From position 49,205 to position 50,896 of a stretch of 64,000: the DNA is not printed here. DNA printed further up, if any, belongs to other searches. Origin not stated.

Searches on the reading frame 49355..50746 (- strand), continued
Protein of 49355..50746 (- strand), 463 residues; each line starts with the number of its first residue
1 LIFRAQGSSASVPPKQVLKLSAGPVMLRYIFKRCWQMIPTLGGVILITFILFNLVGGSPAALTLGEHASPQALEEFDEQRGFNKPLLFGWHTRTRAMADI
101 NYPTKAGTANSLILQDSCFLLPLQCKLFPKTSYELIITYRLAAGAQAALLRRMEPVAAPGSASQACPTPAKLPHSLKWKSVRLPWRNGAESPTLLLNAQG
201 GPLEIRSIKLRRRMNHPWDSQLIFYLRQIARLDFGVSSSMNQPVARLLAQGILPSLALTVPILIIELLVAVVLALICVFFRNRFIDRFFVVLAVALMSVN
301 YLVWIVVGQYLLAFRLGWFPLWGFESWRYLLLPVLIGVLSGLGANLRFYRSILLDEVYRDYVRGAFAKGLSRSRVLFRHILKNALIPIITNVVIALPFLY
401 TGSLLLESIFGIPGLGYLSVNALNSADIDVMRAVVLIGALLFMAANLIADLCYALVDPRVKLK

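Call 50: find_encoding_contigs(protein=P0155, flank=10000, max_places=8)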
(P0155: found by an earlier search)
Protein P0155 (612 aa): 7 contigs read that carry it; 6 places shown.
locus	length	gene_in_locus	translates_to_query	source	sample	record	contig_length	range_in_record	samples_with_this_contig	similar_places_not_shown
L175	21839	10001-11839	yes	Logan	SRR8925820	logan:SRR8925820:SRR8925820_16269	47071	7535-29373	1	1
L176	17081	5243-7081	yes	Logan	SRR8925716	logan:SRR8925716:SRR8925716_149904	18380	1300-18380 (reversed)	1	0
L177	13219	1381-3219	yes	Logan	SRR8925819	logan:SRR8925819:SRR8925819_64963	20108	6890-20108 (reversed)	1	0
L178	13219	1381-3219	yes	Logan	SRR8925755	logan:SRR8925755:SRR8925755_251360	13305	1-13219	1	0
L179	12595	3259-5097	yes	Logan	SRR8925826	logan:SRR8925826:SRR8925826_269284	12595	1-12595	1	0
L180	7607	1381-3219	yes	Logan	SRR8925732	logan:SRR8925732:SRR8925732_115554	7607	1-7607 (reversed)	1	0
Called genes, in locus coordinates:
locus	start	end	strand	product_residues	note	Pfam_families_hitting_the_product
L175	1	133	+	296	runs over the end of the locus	PF01882:DUF58, PF05762:VWA_CoxE (weak), PF00092:VWA (weak), PF13519:VWA_2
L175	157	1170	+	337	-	-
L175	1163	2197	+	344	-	PF07584:BatA (weak), PF06707:DUF1194 (weak), PF00092:VWA, PF13519:VWA_2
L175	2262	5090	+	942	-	PF00092:VWA, PF13519:VWA_2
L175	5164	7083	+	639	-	PF13584:BatD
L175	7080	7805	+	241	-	-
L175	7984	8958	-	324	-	PF12385:Peptidase_C70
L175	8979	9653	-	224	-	-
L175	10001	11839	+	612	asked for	PF00496:SBP_bac_5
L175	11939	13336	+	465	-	PF00515:TPR_1 (faint), PF07719:TPR_2 (faint), PF13174:TPR_6 (faint), PF13371:TPR_9 (faint), PF13428:TPR_14 (faint), PF13432:TPR_16 (faint), PF13424:TPR_12 (faint), PF14559:TPR_19 (weak), +4 more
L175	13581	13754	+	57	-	-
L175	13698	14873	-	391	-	PF01546:Peptidase_M20, PF07687:M20_dimer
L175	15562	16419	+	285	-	PF10418:DHODB_Fe-S_bind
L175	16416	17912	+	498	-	PF14691:Fer4_20, PF00070:Pyr_redox (faint), PF07992:Pyr_redox_2, PF13450:NAD_binding_8 (weak), PF13738:Pyr_redox_3 (faint), PF01262:AlaDh_PNT_C (weak)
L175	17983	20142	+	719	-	PF05226:CHASE2, PF00211:Guanylate_cyc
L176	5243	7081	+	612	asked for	PF00496:SBP_bac_5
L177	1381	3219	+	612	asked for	PF00496:SBP_bac_5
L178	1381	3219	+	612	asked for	PF00496:SBP_bac_5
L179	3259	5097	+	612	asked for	PF00496:SBP_bac_5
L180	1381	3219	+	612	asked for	PF00496:SBP_bac_5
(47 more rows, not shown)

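Call 55: search_protein_families(library=pfam, proteins=[L013:11305-12480:-, L008:166-1527:+, L009:3887-4195:+, L013:11530-11979:+, L013:8269-8871:+, P0042], max_evalue=0.01)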
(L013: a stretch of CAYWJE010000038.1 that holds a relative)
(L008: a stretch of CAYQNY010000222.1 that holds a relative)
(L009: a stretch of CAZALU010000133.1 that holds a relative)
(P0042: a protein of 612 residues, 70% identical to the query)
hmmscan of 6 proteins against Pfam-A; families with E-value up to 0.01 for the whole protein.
L013:11305-12480:- (391 aa): 1 family
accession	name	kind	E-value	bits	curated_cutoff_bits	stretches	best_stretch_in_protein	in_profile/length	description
PF01551.29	Peptidase_M23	-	2e-16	60.4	28.7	1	128-234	2-89/96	Peptidase family M23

L008:166-1527:+ (453 aa): 3 families
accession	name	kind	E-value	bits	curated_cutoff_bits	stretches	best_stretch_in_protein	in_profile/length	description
PF00589.27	Phage_integrase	-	1.7e-39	135.8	27.1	1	241-440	3-169/172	Phage integrase family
PF13495.12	Phage_int_SAM_4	-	8.8e-37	125.8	27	2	139-223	1-84/85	Phage integrase, N-terminal SAM-like domain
PF02899.23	Phage_int_SAM_1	-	0.0081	16.9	22.3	0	149-216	11-78/83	Phage integrase, N-terminal SAM-like domain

L009:3887-4195:+ (102 aa): 0 families

L013:11530-11979:+ (149 aa): 0 families

L013:8269-8871:+ (200 aa): 1 family
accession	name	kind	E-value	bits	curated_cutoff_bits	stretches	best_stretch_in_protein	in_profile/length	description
PF02163.28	Peptidase_M50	-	2.6e-13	50.3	27.2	2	123-179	163-220/221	Peptidase family M50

P0042 (612 aa): 1 family
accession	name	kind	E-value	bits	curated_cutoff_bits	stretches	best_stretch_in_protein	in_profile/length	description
PF00496.27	SBP_bac_5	-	2.2e-57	195.3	32.4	1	93-522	2-364/368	Bacterial extracellular solute-binding proteins, family 5 Middle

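Call 56: find_homologous_proteins(query=window:49355-50671:-, max_evalue=1e-40)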
Query window:49355-50671:- (438 aa): 4772 proteins with E <= 1e-40 among 8000 candidates; the best 120 are listed.
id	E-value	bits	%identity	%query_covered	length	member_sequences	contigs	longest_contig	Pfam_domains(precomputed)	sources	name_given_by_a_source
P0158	3.5e-286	967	100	100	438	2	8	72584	PF19300.5,PF00528.28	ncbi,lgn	-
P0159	3.1e-192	657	68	100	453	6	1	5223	PF19300.5,PF00528.28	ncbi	-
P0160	6.0e-191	653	67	100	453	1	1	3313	PF19300.5,PF00528.28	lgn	-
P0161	3.8e-185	634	67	100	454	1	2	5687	PF19300.5,PF00528.28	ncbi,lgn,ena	-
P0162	2.4e-177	608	79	62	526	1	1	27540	PF19300.5,PF00528.28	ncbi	-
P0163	2.1e-176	605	63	100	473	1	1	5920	PF19300.5,PF00528.28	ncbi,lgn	-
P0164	1.7e-167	576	57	100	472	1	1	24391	PF19300.5,PF00528.28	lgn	-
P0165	2.4e-166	572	59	100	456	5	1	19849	PF19300.5,PF00528.28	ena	-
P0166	9.7e-166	570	61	100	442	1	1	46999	PF19300.5,PF00528.28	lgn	-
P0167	8.0e-165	567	59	100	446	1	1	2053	PF19300.5,PF00528.28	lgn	-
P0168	1.5e-164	566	59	100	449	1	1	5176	PF19300.5,PF00528.28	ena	-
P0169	2.7e-164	565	60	100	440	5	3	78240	PF19300.5,PF00528.28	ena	-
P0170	4.1e-164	565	58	100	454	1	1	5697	PF19300.5,PF00528.28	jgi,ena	-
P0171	6.1e-164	564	58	100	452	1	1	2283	PF19300.5,PF00528.28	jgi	jgi:peptide/nickel transport system permease protein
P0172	1.3e-163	563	58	100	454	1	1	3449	PF19300.5,PF00528.28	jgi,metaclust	metaclust:\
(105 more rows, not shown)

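Call 73: predict_structure(alignment_id=A2)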
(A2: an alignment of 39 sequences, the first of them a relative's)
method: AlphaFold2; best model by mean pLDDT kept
length: 438 residues; sequences in the alignment: 39
mean_pLDDT: 83.5   pTM: 0.75
mean pLDDT of the five models: 83.5, 82.3, 79.9, 75.3, 73.7
residues with pLDDT >= 90: 133; 70-90: 262; 50-70: 35; < 50: 8
segments of 3 or more residues with pLDDT < 50: 136-141
pLDDT, mean of each block of 10 residues (from residue 1): 88 88 86 89 95 94 95 86 74 91 93 93 81 51 76 93 82 92 95 95 90 89 89 89 84 79 81 76 85 81 86 82 66 68 72 76 77 76 83 84 85 84 83 71
secondary structure, 60 per line:
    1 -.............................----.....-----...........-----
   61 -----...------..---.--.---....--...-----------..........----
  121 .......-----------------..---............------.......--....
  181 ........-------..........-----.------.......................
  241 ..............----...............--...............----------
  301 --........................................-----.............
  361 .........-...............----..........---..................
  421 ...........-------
elements in order: H2-30 H35-39 H45-55 E66-68 E87-90 E93-95 E107-116 E121-127 E150-161 E168-174 E177-188 H196-205 H219-254 H259-273 H276-290 H303-342 H348-369 H371-385 H390-399 H403-431

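Call 76: fold_search(model_id=the predicted structure, library=pdb)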
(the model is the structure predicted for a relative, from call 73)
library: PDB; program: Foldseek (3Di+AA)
matches with E <= 10: 1231; with E <= 0.001: 11
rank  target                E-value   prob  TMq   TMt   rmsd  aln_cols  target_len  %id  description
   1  8wda_B                1.3e-10  1.00  0.50  0.72   2.6       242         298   30  Cryo-EM structure of the substrate-bound DppABCD complex (released 2024-09-18)
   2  8wd9_B                1.5e-10  1.00  0.50  0.70   2.6       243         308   31  Cryo-EM structure of Mycobacterium tuberculosis DppABCD in apo form (released 2024-09-18)
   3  8z1y_A                1.0e-09  1.00  0.49  0.63   3.4       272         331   27  Cryo-EM structure of Escherichia coli DppABCDF in the pre-catalytic state (released 2025-01-29)
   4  8z21_A                1.6e-09  1.00  0.52  0.73   2.7       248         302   28  Cryo-EM structure of Escherichia coli OppBCDF in the resting state (released 2025-04-16)
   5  8j5q_B                1.7e-09  1.00  0.49  0.64   3.2       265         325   29  Cryo-EM structure of Mycobacterium tuberculosis OppABCD in the pre-translocation state (released 2024-04-03)
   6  8z1v_A                1.3e-08  1.00  0.50  0.70   3.3       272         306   26  Cryo-EM structure of Escherichia coli DppBCDF in the resting state (released 2025-01-29)
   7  8z1z_A                2.9e-08  1.00  0.49  0.69   3.4       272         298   27  Cryo-EM structure of Escherichia coli DppAR383D+D436RBCDF in pre-catalytic state (released 2025-04-16)
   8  8z1x_A                6.2e-08  1.00  0.50  0.69   3.1       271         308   26  Cryo-EM structure of Escherichia coli DppBCDF complex bound to AMPPNP (released 2025-01-29)
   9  8z1x_B                4.9e-04  1.00  0.38  0.56   4.5       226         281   21  Cryo-EM structure of Escherichia coli DppBCDF complex bound to AMPPNP (released 2025-01-29)
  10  8z1w_B                6.3e-04  1.00  0.38  0.56   4.7       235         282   20  Cryo-EM structure of Escherichia coli DppBCDF complex bound to ATPgammaS (released 2025-01-29)
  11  9jsk_C                9.6e-04  1.00  0.20  0.20   5.7       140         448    9  Clostridium perfringens iota toxin pore Ib in prepore IV state (released 2025-05-14)
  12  9jsi_A                1.1e-03  1.00  0.19  0.19   7.6       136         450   10  Clostridium perfringens iota toxin pore Ib in prepore II state (released 2025-05-14)
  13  8yrm_A                1.3e-03  1.00  0.19  0.16   6.5       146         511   10  Iota toxin Ib pore serine-clamp mutant (released 2025-03-26)
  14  8j5t_C                1.4e-03  1.00  0.38  0.55   4.8       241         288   18  Cryo-EM structure of Mycobacterium tuberculosis OppABCD in the catalytic intermediate state (released 2024-04-03)
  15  9jsm_E                1.4e-03  1.00  0.19  0.19   6.3       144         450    9  Clostridium perfringens iota toxin pore Ib in prepore VI state (released 2025-05-14)
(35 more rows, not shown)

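Call 87: search_protein_families(library=ncbifam, proteins=[L016:12882-13523:+, L016:8645-9955:+, P0042], max_evalue=0.00001)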
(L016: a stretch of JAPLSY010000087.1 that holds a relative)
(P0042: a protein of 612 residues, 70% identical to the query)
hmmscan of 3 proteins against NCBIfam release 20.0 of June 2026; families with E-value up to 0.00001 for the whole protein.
L016:12882-13523:+ (213 aa): 25 families
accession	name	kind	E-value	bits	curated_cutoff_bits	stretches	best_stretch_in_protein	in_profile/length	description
NF009804.0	PRK13288.1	equivalog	3.2e-21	75.8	218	1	72-198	84-210/215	pyrophosphatase PpaX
NF009696.0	PRK13222.1-3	equivalog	1.1e-19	71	359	1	57-198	74-216/223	N-acetylmuramic acid 6-phosphate phosphatase MupP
TIGR01449.2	PGP_bact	equivalog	1.5e-15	57.4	180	1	58-172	73-185/213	phosphoglycolate phosphatase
NF009695.0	PRK13222.1-2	equivalog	2.6e-14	53.3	225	1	58-197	82-221/226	phosphoglycolate phosphatase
NF009694.0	PRK13222.1-1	equivalog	2.1e-13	50.2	415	1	113-171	152-210/252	phosphoglycolate phosphatase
TIGR01454.1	AHBA_synth_RP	hypoth_equivalog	5.6e-12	45.7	246.65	1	73-169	78-172/205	AHBA synthesis associated protein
NF009697.0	PRK13222.1-4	equivalog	6.1e-12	45.4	327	1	77-171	101-193/232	phosphoglycolate phosphatase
NF008610.0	PRK11587.1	equivalog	1.5e-11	44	282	1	48-194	61-203/219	sugar phosphatase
TIGR02253.1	CTE7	subfamily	1.3e-10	41.4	169.75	1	76-194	100-220/221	TIGR02253 family HAD-type hydrolase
TIGR01509.1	HAD-SF-IA-v3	subfamily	1.9e-10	41.1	29.4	1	6-170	1-153/154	HAD-IA family hydrolase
TIGR02009.1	PGMB-YQAB-SF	subfamily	2.8e-10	40.7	153.35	1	69-168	88-183/186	beta-phosphoglucomutase family hydrolase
TIGR01422.2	phosphonatase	equivalog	8.1e-10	38.4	220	1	62-169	90-197/251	phosphonoacetaldehyde hydrolase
TIGR03351.1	PhnX-like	hypoth_equivalog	1.2e-09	38.5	218.9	1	68-169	85-187/220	phosphonatase-like hydrolase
TIGR02254.1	YjjG_YfnB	equivalog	4.5e-09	36.1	159.9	1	57-197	84-222/223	YjjG family noncanonical pyrimidine nucleotidase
NF009700.0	PRK13226.1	equivalog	1e-08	35.1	342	1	57-170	82-193/229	phosphoglycolate phosphatase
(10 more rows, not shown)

L016:8645-9955:+ (436 aa): 6 families
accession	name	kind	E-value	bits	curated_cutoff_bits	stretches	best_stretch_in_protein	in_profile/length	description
NF052525.1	NPN_LarAH10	equivalog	1.4e-88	297.4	540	1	44-432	34-425/426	NPN-dependent 2-hydroxyacid racemase, LarAH10 family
NF052593.1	NPN_racem_MAR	equivalog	6e-84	282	500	1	42-433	34-414/415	nickel-dependent malate racemase, LarAH6 family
NF052595.1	NPN_LarAH5_MAR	equivalog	1.1e-65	222.2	462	1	43-432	35-413/415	nickel-dependent malate racemase, LarAH5 family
NF033504.2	Ni_dep_LarA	equivalog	3.5e-64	217.1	460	1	58-406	49-399/422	nickel-dependent lactate racemase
NF052592.1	LarAH_14_15_16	equivalog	2.7e-17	62.3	740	1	87-211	92-211/520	NPN-dependent hydroxyacid isomerase, LarAH14/15/16 family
NF052594.1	NPN_18_hexonate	equivalog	4.4e-10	38.8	500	1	62-339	16-302/411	nickel-dependent putative hexonate epimerase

P0042 (612 aa): 10 families
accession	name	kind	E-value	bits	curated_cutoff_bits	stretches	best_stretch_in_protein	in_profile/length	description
NF011942.0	PRK15413.1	equivalog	9.5e-33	113.6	594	3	192-264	136-205/512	glutathione ABC transporter substrate-binding protein GsiB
NF043070.1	DppA_dipep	equivalog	2.5e-27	95.6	1005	2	347-575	280-505/535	dipeptide ABC transporter periplasmic-binding protein DppA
NF011689.0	PRK15109.1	equivalog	1.3e-20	73.6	560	1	57-259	44-233/547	ABC transporter substrate-binding protein SapA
NF011684.0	PRK15104.1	equivalog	1.4e-19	70.2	947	2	132-263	109-236/543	oligopeptide ABC transporter substrate-binding protein OppA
NF045467.1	Opp4A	equivalog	2.6e-19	68.9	650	2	331-592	262-544/556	oligopeptide ABC transporter substrate-binding protein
TIGR02294.1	nickel_nikA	equivalog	4.5e-19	68.4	393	0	418-597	311-489/501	nickel ABC transporter substrate-binding protein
NF007287.0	PRK09755.1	equivalog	5.1e-18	65.2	1098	2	59-264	45-232/535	ABC transporter substrate-binding protein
NF047575.1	opine_bind_CntA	exception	2e-12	46.4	800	0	29-130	13-113/535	staphylopine-dependent metal ABC transporter substrate-binding lipoprotein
NF045468.1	Opp5A_nikA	equivalog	7.7e-11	41.1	600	0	195-262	120-182/488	nickel ABC transporter substrate-binding protein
TIGR04028.1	SBP_KPN_01854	hypoth_equivalog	7.4e-10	38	468.5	0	292-479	198-378/509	TIGR04028 family ABC transporter substrate-binding protein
